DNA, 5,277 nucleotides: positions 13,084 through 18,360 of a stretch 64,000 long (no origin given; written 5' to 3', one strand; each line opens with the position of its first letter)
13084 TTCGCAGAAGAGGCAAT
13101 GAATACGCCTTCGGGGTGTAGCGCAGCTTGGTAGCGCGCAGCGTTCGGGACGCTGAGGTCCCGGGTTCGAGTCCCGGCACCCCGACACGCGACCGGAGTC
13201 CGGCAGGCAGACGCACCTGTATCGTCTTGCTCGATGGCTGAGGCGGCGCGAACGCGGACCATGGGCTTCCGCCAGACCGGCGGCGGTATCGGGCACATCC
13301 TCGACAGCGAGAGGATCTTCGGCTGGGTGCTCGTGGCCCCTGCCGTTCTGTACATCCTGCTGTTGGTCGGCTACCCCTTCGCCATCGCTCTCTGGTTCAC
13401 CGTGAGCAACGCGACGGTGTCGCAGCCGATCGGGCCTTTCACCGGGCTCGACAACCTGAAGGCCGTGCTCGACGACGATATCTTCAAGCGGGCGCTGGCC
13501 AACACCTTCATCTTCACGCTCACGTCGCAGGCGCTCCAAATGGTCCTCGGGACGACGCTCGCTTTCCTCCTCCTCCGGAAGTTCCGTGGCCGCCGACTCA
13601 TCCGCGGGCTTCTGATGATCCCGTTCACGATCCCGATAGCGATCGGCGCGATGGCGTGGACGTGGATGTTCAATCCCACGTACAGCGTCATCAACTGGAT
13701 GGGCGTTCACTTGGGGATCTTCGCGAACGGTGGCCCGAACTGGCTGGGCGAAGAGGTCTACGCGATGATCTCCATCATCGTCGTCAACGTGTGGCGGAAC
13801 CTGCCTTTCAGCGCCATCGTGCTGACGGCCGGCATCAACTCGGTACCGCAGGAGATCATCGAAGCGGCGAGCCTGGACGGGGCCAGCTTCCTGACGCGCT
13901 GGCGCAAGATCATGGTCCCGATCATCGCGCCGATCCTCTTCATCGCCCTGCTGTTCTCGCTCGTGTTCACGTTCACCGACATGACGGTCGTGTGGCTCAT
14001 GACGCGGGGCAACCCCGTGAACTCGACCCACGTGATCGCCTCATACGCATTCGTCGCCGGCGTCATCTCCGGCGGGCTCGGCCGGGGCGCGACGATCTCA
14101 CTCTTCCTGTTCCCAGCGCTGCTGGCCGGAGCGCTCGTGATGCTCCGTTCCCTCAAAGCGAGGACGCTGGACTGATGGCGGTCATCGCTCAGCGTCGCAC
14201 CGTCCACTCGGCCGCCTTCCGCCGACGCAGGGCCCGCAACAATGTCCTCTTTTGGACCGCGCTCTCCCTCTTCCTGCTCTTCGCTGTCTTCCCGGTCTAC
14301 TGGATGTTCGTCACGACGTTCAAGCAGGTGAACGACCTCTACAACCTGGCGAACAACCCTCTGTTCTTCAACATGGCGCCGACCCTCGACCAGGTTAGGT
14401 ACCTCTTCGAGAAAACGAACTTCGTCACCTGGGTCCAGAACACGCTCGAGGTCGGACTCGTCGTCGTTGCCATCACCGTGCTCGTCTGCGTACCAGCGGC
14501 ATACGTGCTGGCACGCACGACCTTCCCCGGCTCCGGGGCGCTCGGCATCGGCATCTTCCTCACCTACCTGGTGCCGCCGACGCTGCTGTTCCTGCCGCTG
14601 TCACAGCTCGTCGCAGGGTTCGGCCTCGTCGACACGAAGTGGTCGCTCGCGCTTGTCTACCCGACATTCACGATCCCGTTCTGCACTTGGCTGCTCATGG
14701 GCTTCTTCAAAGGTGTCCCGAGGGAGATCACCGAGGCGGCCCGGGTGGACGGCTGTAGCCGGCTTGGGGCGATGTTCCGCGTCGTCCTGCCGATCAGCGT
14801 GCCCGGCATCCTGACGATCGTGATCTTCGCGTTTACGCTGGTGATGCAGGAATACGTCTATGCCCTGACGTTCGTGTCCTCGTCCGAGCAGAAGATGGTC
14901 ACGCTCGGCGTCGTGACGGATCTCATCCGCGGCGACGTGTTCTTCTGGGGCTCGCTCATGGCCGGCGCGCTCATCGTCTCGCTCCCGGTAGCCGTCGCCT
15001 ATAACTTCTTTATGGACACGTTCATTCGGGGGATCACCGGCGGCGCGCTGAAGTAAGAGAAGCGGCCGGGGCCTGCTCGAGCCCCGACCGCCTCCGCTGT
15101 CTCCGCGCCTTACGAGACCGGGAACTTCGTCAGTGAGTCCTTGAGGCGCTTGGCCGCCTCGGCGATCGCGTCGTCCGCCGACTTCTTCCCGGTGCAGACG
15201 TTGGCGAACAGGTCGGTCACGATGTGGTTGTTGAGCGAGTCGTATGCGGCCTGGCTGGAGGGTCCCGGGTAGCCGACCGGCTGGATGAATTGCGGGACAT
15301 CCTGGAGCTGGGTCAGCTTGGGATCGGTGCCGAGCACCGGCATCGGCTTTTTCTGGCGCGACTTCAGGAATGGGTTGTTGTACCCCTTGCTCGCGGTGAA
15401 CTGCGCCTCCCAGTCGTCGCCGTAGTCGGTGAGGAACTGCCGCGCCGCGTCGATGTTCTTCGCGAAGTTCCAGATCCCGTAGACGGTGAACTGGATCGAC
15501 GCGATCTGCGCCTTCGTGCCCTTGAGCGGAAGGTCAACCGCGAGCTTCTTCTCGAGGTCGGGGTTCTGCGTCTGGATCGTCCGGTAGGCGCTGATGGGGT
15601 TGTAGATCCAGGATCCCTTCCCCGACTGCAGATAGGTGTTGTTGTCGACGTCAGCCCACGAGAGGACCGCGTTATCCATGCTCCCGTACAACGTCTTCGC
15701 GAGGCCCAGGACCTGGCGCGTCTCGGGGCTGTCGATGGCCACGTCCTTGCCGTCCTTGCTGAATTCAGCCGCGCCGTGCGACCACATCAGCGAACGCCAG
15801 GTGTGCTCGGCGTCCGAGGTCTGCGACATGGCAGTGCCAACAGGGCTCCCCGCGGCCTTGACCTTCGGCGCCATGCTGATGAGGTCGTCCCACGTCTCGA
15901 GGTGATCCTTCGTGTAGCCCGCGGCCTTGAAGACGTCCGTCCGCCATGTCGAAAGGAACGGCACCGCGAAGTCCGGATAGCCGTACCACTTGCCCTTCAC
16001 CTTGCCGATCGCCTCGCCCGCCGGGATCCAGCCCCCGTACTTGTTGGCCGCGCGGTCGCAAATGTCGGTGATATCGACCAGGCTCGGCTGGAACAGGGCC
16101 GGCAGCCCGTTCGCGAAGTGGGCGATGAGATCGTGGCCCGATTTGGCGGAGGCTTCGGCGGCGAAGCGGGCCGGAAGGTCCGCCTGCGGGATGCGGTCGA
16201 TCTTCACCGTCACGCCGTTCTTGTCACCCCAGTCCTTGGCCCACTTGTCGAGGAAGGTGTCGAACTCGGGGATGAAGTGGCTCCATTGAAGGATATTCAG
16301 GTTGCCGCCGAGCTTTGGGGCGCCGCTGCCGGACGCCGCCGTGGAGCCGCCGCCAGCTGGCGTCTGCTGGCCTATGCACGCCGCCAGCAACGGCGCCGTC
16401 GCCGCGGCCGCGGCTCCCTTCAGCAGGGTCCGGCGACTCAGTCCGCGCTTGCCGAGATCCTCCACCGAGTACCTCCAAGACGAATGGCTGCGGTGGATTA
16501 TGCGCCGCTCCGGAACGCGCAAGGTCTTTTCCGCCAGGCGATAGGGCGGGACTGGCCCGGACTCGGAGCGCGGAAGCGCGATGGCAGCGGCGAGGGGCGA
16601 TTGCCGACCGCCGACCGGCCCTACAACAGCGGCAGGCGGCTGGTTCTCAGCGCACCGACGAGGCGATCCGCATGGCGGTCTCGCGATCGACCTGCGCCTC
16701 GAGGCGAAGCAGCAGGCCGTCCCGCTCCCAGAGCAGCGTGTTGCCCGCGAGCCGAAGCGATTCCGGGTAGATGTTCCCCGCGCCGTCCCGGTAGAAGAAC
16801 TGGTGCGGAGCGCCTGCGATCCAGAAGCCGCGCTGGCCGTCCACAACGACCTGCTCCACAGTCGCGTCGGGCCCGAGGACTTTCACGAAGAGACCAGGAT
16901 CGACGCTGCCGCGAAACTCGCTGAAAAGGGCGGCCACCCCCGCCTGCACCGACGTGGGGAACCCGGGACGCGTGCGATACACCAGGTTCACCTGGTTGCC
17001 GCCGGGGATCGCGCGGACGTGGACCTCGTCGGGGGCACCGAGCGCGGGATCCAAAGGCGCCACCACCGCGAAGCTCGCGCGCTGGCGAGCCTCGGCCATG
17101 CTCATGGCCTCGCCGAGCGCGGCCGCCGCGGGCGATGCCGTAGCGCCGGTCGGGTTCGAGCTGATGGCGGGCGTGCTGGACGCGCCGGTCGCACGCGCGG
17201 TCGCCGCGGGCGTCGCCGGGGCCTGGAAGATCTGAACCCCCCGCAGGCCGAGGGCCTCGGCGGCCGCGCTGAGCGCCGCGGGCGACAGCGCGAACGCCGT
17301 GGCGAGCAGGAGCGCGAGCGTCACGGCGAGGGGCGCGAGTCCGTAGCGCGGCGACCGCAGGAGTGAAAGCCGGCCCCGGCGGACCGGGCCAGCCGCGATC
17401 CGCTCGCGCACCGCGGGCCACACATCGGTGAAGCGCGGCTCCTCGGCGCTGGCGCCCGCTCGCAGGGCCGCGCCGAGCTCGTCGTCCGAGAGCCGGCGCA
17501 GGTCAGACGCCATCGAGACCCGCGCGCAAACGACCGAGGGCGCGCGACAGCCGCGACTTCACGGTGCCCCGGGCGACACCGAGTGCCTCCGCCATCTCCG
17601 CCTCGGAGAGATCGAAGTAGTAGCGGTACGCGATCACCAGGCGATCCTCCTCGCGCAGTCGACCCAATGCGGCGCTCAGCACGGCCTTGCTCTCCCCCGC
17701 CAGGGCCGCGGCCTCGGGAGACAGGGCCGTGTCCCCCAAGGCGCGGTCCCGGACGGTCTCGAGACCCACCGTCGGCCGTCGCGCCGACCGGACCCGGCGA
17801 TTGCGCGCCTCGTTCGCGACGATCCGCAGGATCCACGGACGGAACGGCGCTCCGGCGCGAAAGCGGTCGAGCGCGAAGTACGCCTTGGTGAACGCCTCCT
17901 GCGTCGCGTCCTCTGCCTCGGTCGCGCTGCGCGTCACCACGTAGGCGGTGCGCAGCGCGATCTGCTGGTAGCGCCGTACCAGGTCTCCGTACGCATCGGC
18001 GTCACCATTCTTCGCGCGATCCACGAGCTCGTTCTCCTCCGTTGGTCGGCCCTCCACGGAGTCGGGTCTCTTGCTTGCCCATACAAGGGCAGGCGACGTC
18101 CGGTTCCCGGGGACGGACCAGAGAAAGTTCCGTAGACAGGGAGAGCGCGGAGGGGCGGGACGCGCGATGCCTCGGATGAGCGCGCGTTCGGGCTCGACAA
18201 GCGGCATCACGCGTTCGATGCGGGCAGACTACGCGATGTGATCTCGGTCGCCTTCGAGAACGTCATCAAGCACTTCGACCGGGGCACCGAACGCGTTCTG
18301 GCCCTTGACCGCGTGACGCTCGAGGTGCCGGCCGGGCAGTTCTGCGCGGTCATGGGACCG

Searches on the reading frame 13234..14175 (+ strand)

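Call 23: search_protein_families(library=pfam, proteins=[window:13234-14175:+], max_evalue=0.001)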
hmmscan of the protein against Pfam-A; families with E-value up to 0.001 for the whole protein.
window:13234-14175:+ (313 aa): 1 family
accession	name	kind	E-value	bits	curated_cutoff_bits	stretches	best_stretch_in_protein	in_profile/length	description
PF00528.27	BPD_transp_1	-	4.2e-13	49.9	26.4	1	103-298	2-164/184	Binding-protein-dependent transport system inner membrane component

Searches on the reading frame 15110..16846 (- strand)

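Call 22: search_protein_families(library=pfam, proteins=[window:15110-16846:-], max_evalue=0.001)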
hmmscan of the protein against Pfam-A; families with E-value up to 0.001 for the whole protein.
window:15110-16846:- (578 aa): 2 families
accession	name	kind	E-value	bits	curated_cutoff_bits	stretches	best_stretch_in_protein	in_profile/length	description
PF13416.11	SBP_bac_8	-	1.2e-17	65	27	1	201-498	1-266/279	Bacterial extracellular solute-binding protein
PF01547.30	SBP_bac_1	-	3e-17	64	26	1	198-472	9-297/307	Bacterial extracellular solute-binding protein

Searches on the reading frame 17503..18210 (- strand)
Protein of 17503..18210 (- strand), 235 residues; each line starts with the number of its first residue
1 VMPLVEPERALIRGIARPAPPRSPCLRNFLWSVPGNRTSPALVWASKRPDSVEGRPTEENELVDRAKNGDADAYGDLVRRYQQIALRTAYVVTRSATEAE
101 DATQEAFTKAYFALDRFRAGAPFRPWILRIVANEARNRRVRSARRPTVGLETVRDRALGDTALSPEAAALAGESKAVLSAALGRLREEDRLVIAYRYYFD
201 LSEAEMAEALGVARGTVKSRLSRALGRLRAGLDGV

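Call 68: search_protein_families(library=pfam, proteins=[window:17503-18210:-], max_evalue=0.01)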
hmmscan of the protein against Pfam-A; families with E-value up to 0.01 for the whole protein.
window:17503-18210:- (235 aa): 5 families
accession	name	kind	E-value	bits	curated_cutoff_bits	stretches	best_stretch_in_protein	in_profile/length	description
PF08281.18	Sigma70_r4_2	-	1.2e-13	50.9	25.7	1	178-228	4-54/54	Sigma-70, region 4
PF04542.20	Sigma70_r2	-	2.2e-12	47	24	1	77-144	1-70/71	Sigma-70 region 2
PF04545.22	Sigma70_r4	-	8.1e-12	44.9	24.1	1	181-230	1-50/50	Sigma-70, region 4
PF07638.17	Sigma70_ECF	-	0.0035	17.7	21.1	0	181-224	132-175/185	ECF sigma factor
PF20432.4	Xre-like-HTH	-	0.0056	17.4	25.8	0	199-225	22-47/63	Antitoxin Xre-like helix-turn-helix domain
